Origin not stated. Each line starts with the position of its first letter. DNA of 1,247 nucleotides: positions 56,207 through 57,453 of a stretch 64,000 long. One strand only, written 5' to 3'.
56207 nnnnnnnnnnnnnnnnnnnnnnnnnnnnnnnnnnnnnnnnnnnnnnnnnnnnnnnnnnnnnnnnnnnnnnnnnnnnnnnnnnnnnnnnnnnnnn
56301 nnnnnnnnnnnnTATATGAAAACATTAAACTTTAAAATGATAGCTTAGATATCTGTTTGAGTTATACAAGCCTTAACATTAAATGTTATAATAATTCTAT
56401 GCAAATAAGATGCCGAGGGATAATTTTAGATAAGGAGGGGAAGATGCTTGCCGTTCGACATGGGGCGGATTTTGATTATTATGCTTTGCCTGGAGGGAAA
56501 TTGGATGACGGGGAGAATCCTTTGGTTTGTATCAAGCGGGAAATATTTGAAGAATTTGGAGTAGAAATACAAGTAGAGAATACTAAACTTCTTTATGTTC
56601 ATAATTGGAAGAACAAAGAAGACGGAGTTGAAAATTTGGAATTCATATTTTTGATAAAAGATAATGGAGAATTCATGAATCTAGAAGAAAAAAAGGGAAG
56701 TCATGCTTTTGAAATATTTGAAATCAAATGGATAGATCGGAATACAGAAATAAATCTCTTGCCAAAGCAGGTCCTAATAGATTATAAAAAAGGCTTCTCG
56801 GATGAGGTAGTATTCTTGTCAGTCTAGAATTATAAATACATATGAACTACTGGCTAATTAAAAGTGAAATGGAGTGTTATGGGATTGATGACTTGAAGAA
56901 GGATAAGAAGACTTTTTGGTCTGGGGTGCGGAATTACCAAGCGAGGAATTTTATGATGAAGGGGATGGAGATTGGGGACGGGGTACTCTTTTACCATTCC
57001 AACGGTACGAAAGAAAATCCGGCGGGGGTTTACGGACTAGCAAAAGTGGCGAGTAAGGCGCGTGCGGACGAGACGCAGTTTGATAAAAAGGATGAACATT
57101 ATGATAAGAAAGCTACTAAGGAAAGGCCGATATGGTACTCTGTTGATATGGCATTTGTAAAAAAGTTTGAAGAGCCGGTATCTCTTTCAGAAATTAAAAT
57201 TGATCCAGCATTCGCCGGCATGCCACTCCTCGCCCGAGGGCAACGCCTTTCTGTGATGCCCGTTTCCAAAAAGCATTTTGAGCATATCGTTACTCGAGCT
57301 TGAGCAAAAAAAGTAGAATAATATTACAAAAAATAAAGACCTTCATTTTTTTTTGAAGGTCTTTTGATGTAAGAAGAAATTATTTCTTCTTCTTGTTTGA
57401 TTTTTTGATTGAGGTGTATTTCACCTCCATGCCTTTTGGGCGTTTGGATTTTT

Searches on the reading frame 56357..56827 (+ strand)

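Call 3: search_protein_families(library=pfam, proteins=[window:56357-56827:+], max_evalue=0.01)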
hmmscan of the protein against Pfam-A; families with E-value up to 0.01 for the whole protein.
window:56357-56827:+ (156 aa): 1 family
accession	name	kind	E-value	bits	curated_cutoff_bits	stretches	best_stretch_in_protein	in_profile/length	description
PF00293.34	NUDIX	-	6.1e-14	52.6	21.1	1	22-128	9-115/134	NUDIX domain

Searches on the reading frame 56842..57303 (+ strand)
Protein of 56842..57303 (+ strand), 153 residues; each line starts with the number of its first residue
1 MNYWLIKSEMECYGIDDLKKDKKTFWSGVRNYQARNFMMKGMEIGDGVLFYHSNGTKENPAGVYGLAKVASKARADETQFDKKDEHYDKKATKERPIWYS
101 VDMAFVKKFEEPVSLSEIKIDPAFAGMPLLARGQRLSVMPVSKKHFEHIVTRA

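Call 3: search_protein_families(library=pfam, proteins=[window:56842-57303:+], max_evalue=0.01)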
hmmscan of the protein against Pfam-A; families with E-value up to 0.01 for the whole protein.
window:56842-57303:+ (153 aa): 2 families
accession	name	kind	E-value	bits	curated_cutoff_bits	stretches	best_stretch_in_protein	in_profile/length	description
PF01878.24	EVE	-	1.7e-51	174.4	23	1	2-150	1-143/145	EVE domain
PF15406.12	PH_6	-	3.8e-05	24.5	30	1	3-82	9-84/111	Pleckstrin homology domain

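Call 52: search_protein_families(library=padloc, proteins=[window:56842-57303:+], max_evalue=0.001)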
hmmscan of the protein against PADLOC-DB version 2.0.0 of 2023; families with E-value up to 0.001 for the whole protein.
window:56842-57303:+ (153 aa): 0 families
